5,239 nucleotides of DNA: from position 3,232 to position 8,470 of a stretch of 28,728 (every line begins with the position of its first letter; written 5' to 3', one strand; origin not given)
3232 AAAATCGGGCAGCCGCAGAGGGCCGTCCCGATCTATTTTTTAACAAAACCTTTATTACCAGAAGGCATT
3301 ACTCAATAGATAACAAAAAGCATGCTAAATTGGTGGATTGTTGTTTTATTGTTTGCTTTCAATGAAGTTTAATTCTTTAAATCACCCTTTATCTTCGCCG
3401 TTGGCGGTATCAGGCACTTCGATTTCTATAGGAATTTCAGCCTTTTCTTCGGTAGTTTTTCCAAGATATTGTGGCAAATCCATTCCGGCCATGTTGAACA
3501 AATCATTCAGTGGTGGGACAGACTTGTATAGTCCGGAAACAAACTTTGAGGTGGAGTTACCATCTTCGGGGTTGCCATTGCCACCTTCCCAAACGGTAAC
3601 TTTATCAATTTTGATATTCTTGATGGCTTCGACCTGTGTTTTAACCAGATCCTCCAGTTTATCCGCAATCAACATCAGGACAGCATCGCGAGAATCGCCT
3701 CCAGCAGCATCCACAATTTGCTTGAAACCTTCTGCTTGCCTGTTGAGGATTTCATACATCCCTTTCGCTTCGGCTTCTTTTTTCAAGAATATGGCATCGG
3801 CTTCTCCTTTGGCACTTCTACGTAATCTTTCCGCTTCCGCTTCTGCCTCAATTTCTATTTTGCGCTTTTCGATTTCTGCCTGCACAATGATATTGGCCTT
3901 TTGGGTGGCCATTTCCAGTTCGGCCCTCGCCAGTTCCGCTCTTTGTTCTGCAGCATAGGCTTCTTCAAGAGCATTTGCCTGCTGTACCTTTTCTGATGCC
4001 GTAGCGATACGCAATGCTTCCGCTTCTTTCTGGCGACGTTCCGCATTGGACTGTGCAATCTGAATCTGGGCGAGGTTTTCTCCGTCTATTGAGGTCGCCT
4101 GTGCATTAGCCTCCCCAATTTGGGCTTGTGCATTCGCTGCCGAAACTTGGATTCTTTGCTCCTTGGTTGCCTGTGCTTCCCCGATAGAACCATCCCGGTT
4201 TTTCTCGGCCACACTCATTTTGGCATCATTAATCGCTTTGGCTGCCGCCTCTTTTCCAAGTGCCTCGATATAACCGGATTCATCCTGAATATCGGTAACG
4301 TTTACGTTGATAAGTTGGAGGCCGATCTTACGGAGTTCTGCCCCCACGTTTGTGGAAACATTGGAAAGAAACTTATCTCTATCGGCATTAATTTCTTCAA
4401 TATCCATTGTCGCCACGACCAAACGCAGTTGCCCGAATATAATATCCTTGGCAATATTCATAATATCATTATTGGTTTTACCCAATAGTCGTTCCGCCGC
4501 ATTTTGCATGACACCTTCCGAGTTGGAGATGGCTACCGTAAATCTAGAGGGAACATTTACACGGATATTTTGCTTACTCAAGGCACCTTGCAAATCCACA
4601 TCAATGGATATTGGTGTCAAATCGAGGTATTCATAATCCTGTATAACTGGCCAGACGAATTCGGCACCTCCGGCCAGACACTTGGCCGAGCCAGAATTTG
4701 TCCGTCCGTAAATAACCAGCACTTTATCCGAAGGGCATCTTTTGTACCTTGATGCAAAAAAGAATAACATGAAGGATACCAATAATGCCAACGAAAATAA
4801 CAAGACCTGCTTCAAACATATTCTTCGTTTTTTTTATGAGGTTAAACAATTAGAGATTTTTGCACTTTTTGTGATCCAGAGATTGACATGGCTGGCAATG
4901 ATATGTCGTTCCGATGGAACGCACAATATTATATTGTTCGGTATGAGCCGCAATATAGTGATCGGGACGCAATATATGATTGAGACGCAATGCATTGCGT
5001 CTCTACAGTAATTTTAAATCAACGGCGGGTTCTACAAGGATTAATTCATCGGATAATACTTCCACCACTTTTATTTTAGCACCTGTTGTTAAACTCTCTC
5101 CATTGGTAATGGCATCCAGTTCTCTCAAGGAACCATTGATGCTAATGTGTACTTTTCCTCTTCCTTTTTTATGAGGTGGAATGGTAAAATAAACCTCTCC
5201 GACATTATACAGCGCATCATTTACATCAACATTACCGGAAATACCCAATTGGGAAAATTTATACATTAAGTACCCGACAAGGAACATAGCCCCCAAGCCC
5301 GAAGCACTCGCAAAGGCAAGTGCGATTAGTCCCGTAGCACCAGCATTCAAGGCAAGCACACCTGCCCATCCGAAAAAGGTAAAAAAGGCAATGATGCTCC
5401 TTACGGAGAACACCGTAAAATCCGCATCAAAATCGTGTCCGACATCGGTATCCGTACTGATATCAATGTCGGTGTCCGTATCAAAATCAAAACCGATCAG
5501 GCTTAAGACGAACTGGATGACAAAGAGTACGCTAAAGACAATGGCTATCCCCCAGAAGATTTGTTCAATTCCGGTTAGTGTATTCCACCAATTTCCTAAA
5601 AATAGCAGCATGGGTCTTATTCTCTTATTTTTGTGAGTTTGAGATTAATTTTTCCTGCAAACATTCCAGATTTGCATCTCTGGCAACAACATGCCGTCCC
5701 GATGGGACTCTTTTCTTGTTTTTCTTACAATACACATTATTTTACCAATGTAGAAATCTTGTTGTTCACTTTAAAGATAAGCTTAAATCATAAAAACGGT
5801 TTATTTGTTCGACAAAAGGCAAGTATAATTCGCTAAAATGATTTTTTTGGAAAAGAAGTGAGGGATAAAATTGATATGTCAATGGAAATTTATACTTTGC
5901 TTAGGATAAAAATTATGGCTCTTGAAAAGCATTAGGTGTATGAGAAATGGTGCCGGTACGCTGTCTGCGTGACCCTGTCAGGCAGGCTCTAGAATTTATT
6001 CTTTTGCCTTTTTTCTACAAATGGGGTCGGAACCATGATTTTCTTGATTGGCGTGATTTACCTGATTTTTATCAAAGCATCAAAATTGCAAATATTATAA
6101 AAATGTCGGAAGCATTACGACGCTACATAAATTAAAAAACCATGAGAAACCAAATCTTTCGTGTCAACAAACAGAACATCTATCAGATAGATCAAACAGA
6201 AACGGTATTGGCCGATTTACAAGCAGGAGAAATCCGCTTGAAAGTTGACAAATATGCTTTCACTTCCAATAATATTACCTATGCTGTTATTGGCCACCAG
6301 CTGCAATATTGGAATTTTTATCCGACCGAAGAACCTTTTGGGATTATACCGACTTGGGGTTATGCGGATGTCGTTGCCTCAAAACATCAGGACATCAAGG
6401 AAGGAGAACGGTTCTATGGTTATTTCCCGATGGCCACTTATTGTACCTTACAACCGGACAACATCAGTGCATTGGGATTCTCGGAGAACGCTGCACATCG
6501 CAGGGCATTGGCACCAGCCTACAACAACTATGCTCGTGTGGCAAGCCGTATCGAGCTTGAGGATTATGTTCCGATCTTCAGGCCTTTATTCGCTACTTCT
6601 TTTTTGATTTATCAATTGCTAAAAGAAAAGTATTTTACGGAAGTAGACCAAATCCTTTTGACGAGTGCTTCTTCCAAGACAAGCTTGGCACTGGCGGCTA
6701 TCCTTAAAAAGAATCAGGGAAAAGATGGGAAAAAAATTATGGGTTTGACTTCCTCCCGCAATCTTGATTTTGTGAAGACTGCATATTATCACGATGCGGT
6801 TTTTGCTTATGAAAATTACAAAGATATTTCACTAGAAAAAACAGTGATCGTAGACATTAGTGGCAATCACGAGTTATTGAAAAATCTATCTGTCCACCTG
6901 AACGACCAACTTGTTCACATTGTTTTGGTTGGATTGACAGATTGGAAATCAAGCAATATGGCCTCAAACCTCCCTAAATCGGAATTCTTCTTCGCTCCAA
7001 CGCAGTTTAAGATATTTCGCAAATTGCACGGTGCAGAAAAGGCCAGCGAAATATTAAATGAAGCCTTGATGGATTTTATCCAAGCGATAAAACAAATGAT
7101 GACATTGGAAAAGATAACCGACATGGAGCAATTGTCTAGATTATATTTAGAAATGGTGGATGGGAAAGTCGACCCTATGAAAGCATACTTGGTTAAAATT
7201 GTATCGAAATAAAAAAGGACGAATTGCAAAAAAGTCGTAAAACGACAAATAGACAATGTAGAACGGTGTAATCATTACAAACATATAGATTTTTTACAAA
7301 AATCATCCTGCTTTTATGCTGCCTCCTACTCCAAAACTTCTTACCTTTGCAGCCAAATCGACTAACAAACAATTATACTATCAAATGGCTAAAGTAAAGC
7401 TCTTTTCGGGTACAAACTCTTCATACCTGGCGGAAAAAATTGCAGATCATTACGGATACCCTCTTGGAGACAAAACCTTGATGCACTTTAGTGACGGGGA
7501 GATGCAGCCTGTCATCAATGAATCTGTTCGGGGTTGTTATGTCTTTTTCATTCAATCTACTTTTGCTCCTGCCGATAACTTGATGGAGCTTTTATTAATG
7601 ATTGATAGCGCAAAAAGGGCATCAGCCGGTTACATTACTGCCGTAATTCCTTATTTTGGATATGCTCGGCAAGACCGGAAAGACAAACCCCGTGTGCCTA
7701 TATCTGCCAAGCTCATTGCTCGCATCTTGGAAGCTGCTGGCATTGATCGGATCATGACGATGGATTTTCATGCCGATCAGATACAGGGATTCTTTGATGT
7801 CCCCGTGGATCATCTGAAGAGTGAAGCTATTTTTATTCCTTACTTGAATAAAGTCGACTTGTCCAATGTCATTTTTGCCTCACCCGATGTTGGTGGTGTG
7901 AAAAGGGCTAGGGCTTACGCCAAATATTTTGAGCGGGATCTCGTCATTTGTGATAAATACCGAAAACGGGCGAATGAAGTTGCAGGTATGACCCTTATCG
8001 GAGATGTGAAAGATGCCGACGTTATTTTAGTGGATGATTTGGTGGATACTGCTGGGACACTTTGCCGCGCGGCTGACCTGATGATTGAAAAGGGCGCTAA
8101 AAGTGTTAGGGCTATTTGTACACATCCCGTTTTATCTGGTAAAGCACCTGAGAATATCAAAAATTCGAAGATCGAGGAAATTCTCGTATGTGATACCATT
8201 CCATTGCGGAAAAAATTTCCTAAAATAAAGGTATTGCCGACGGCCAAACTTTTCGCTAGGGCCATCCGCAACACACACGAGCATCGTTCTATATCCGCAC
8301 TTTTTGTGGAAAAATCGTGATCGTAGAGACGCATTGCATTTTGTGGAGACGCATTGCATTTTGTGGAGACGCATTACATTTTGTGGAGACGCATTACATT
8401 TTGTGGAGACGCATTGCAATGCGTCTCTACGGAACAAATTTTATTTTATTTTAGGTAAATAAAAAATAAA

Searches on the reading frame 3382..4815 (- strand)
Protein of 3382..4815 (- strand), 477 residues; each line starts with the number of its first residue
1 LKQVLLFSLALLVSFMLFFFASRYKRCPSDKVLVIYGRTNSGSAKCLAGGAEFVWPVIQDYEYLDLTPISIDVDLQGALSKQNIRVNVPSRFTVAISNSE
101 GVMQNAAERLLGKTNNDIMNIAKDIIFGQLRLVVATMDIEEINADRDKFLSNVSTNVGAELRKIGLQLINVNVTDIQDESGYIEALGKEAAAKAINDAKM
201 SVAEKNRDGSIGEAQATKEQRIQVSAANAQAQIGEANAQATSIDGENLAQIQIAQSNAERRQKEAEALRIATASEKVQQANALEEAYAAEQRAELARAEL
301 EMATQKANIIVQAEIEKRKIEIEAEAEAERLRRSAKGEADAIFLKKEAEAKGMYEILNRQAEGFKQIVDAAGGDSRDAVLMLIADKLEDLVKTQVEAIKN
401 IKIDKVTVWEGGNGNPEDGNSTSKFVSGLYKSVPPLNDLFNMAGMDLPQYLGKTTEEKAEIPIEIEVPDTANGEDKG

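Call 74: search_protein_families(library=pfam, proteins=[window:3382-4815:-], max_evalue=0.001)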
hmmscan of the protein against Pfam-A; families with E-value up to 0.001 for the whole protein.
window:3382-4815:- (477 aa): 1 family
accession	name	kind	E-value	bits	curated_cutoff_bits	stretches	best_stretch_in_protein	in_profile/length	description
PF01145.31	Band_7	-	4.6e-30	105.4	23.6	1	29-206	5-175/176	SPFH domain / Band 7 family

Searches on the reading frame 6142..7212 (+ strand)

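Call 74: search_protein_families(library=pfam, proteins=[window:6142-7212:+], max_evalue=0.001)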
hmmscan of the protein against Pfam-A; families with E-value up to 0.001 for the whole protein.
window:6142-7212:+ (356 aa): 1 family
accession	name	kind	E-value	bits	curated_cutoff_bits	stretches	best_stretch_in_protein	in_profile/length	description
PF11017.14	DUF2855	-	1.6e-86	291.6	30.9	1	38-344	1-335/335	Protein of unknown function (DUF2855)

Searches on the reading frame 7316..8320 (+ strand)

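Call 74: search_protein_families(library=pfam, proteins=[window:7316-8320:+], max_evalue=0.001)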
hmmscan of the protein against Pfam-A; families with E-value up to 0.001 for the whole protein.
window:7316-8320:+ (334 aa): 3 families
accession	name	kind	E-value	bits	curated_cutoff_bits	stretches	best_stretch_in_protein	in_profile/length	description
PF13793.12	Pribosyltran_N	-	1e-46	158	25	1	27-142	1-117/117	N-terminal domain of ribose phosphate pyrophosphokinase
PF14572.12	Pribosyl_synth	-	1.5e-22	80.9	27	1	221-330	71-183/184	Phosphoribosyl synthetase-associated domain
PF00156.33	Pribosyltran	-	8.2e-18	64.7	26.3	1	179-284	25-138/158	Phosphoribosyl transferase domain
